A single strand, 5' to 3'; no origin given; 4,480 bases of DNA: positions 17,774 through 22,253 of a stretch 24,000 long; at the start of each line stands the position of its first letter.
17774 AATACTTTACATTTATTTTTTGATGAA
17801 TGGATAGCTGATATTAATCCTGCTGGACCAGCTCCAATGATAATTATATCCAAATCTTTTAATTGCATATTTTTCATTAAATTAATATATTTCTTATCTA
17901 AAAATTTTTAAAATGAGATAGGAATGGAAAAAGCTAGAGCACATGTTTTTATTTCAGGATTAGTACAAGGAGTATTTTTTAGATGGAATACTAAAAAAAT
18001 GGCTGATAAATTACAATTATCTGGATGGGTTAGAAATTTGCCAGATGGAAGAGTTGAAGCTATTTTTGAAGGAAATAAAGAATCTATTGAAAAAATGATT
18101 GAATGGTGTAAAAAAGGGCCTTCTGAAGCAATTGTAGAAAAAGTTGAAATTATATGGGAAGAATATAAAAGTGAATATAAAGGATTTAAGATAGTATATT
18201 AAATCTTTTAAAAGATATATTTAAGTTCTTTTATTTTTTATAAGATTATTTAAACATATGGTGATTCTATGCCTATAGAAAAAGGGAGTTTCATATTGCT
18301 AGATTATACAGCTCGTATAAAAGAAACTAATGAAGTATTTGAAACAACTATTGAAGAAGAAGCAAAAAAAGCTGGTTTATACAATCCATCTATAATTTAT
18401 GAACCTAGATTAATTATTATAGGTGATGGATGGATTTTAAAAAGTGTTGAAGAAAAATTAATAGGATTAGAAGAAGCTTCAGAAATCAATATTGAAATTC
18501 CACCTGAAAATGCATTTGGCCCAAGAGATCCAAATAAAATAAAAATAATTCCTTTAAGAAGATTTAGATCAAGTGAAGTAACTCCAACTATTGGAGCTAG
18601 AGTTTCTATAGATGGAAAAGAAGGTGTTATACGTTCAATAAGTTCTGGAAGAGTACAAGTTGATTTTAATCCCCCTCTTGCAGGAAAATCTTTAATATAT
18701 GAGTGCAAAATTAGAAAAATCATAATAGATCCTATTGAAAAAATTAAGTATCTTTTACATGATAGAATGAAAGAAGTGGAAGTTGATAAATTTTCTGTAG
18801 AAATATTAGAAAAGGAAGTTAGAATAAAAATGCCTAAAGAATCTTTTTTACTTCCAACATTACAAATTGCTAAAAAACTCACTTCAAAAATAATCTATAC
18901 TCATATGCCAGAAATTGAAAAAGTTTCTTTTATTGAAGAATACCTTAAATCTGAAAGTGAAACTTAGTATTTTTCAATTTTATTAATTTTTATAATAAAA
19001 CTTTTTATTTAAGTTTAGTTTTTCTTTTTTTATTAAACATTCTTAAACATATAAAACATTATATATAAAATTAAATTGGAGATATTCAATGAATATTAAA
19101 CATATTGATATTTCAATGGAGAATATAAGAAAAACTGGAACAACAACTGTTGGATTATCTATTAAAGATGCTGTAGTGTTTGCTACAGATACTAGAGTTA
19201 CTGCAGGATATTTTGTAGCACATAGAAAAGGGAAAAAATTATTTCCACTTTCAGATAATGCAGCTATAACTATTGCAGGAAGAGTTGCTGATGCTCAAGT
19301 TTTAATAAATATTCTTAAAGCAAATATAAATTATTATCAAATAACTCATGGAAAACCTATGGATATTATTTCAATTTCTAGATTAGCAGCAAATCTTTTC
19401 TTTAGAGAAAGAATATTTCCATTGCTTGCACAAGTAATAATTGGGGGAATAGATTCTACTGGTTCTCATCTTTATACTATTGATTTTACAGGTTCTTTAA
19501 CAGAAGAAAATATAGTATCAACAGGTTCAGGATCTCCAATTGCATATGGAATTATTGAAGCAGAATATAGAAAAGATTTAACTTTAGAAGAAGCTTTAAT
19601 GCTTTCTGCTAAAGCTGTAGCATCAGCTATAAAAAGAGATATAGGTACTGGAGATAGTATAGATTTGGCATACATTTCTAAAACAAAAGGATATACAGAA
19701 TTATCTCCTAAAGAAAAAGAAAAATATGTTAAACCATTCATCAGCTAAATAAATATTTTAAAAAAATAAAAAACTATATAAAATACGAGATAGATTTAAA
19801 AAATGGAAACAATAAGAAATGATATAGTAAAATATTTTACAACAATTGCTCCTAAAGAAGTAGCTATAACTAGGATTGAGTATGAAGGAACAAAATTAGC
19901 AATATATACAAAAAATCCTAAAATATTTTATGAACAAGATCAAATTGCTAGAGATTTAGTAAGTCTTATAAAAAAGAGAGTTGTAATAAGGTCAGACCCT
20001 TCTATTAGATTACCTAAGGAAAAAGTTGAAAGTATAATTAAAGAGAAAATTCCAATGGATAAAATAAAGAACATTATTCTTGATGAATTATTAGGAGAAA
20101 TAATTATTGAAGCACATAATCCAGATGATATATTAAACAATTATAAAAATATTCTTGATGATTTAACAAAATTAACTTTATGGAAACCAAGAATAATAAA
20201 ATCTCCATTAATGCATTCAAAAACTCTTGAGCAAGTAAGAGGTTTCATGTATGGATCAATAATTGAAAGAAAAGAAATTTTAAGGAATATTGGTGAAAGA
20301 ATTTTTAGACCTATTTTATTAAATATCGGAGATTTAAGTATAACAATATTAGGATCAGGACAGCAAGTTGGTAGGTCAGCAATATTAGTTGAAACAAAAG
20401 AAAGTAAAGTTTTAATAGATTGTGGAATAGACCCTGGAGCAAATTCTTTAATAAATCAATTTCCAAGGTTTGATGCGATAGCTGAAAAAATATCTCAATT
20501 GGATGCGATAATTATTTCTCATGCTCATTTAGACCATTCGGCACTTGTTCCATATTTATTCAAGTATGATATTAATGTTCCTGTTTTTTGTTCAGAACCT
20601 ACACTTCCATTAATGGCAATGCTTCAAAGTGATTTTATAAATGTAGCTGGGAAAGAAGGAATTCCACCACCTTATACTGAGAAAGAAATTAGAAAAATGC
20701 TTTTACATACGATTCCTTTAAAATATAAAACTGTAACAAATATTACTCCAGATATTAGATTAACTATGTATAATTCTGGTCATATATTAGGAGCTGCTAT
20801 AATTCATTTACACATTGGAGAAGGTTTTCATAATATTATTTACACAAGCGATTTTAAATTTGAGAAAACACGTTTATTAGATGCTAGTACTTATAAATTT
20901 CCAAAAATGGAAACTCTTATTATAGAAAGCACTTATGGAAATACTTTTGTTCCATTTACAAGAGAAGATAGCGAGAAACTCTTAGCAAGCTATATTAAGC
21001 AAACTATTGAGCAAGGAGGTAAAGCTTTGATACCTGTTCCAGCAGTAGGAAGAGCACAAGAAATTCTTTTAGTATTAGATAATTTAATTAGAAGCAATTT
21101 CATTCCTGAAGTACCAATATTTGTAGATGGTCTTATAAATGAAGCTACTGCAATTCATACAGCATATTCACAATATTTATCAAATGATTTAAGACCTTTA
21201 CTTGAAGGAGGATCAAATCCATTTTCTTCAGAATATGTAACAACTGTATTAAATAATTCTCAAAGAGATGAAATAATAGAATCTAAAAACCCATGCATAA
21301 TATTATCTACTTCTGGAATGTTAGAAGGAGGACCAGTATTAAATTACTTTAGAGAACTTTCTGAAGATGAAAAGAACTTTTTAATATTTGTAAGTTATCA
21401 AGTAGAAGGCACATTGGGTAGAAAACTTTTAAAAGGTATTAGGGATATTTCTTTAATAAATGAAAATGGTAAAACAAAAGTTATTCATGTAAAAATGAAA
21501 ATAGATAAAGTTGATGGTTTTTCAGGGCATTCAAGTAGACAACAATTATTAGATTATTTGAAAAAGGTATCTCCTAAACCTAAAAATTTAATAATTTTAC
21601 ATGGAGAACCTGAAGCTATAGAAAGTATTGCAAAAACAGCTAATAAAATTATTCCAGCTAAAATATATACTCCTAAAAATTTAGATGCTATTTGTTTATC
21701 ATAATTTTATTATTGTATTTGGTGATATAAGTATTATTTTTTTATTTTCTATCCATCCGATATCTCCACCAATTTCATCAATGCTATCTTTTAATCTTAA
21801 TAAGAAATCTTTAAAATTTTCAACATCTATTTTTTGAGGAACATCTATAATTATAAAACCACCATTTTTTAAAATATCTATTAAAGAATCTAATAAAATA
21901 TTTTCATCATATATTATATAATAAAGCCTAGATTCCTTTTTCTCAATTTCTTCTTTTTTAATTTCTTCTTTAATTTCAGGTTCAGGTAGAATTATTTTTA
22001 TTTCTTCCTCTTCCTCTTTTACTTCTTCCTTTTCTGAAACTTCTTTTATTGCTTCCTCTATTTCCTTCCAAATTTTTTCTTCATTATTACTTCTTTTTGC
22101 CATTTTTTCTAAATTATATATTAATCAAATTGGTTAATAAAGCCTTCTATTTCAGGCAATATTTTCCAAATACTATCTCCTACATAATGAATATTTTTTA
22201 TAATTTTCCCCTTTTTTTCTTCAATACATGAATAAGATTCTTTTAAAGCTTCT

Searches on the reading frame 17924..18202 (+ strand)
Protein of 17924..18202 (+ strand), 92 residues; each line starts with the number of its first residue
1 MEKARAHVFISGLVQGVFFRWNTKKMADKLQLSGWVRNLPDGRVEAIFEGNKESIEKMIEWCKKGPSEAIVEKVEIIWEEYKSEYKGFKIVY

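Call 38: search_protein_families(library=pfam, proteins=[window:17924-18202:+], max_evalue=1)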
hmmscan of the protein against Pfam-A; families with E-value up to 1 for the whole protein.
window:17924-18202:+ (92 aa): 2 families
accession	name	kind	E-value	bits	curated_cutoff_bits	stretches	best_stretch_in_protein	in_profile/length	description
PF00708.24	Acylphosphatase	-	9.9e-29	99.9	22.5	1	7-90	2-85/85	Acylphosphatase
PF08542.16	Rep_fac_C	-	0.059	14.2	23.6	1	52-80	3-32/88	Replication factor C C-terminal domain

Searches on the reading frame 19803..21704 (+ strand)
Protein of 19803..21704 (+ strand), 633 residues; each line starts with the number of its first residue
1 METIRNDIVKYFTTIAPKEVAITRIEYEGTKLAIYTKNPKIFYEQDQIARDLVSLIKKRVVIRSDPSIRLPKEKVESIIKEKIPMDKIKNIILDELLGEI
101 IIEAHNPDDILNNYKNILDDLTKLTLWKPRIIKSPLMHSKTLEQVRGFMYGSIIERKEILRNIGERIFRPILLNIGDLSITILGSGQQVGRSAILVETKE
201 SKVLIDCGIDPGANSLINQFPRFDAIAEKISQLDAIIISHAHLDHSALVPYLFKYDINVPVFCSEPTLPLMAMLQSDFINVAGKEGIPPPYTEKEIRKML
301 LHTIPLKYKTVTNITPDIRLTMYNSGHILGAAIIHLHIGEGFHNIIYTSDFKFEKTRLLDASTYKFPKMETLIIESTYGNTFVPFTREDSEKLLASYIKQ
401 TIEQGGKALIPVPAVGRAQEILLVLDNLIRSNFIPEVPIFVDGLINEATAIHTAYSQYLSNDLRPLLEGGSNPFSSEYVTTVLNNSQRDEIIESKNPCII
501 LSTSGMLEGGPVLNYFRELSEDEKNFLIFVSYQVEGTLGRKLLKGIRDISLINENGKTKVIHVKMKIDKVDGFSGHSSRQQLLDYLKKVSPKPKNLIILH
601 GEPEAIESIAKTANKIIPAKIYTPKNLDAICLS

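Call 10: search_protein_families(library=pfam, proteins=[window:19803-21704:+])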
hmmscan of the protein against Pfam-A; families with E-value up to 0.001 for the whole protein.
window:19803-21704:+ (633 aa): 6 families
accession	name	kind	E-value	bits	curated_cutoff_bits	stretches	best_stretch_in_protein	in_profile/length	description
PF10996.14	Beta-Casp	-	5.5e-34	117.7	27.7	1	418-542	1-120/120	Beta-Casp domain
PF17214.9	KH_TffA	-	4e-19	68.8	22.6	1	4-69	3-68/68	Transcription termination factor FttA, KH domain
PF16661.11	Lactamase_B_6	-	5e-17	62.3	27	1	195-363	1-174/193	Metallo-beta-lactamase superfamily domain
PF07521.17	RMMBL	-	1.8e-15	57.1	21.6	1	561-622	2-61/63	Zn-dependent metallo-hydrolase RNA specificity domain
PF00753.33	Lactamase_B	-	4.1e-13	50.2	22.7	1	190-300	5-97/196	Metallo-beta-lactamase superfamily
PF12706.13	Lactamase_B_2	-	6.8e-08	32.8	27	1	202-352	2-144/200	Beta-lactamase superfamily domain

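Call 29: find_homologous_proteins(query=window:19803-21704:+, max_evalue=1e-50)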
Query window:19803-21704:+ (633 aa): 7979 proteins with E <= 1e-50 among 8000 candidates; the best 120 are listed.
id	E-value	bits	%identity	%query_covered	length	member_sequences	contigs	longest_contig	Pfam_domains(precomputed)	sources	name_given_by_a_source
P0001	0.0e+0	1316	93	100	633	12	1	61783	PF12706.14,PF16661.12,PF23023.2,PF17214.10,PF07521.18,PF10996.15,PF00753.34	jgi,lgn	jgi:KH/beta-lactamase-domain protein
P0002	0.0e+0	1256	88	100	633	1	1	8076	PF12706.14,PF16661.12,PF23023.2,PF17214.10,PF07521.18,PF10996.15,PF00753.34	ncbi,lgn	-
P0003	0.0e+0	1246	88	100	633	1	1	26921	PF12706.14,PF16661.12,PF23023.2,PF17214.10,PF07521.18,PF10996.15,PF00753.34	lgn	-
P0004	1.0e-267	908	62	100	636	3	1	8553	PF12706.14,PF16661.12,PF23023.2,PF17214.10,PF07521.18,PF10996.15,PF00753.34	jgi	-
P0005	3.7e-267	906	62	100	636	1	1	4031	PF12706.14,PF16661.12,PF23023.2,PF17214.10,PF07521.18,PF10996.15,PF00753.34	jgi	-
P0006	5.1e-267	905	62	100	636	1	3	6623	PF12706.14,PF16661.12,PF23023.2,PF17214.10,PF07521.18,PF10996.15,PF00753.34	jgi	-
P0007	2.5e-266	903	62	100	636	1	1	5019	PF12706.14,PF16661.12,PF23023.2,PF17214.10,PF07521.18,PF10996.15,PF00753.34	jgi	-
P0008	1.4e-265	900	62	100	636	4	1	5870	PF12706.14,PF16661.12,PF23023.2,PF17214.10,PF07521.18,PF10996.15,PF00753.34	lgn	-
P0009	2.1e-265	900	62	100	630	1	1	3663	PF12706.14,PF16661.12,PF23023.2,PF17214.10,PF07521.18,PF10996.15,PF00753.34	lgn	-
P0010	3.2e-263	893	61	100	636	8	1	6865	PF12706.14,PF16661.12,PF23023.2,PF17214.10,PF07521.18,PF10996.15,PF00753.34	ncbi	-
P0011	5.3e-262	889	61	100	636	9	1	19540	PF12706.14,PF16661.12,PF23023.2,PF17214.10,PF07521.18,PF10996.15,PF00753.34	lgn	-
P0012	1.5e-251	854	58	100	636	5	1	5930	PF12706.14,PF16661.12,PF23023.2,PF17214.10,PF07521.18,PF10996.15,PF00753.34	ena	-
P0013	2.7e-251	853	58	100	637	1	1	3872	PF12706.14,PF16661.12,PF23023.2,PF17214.10,PF07521.18,PF10996.15,PF00753.34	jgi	-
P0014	1.5e-250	851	56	100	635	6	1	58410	PF12706.14,PF16661.12,PF23023.2,PF17214.10,PF07521.18,PF10996.15,PF00753.34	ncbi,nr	ncbi:MAG: beta-CASP ribonuclease aCPSF1 [Aigarchaeota archaeon]|nr:beta-CASP ribonuclease aCPSF1 [Ca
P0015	2.9e-250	850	58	100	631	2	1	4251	PF12706.14,PF16661.12,PF23023.2,PF17214.10,PF07521.18,PF10996.15,PF00753.34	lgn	-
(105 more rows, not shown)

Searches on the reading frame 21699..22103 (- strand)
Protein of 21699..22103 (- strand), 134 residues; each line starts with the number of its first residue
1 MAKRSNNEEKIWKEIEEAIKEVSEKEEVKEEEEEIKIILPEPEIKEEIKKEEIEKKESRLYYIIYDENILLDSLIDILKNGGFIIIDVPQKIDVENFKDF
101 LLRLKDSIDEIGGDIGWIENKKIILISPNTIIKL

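Call 38: search_protein_families(library=pfam, proteins=[window:21699-22103:-], max_evalue=1)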
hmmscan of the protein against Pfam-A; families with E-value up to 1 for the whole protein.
window:21699-22103:- (134 aa): 2 families
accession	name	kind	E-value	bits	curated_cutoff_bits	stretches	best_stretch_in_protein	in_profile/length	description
PF04472.17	SepF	-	1.9e-05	25.2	27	1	74-131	15-70/72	Cell division protein SepF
PF21972.1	Arc1p_N_like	-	0.13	13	27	0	69-105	19-55/81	Nuclear-export cofactor Arc1p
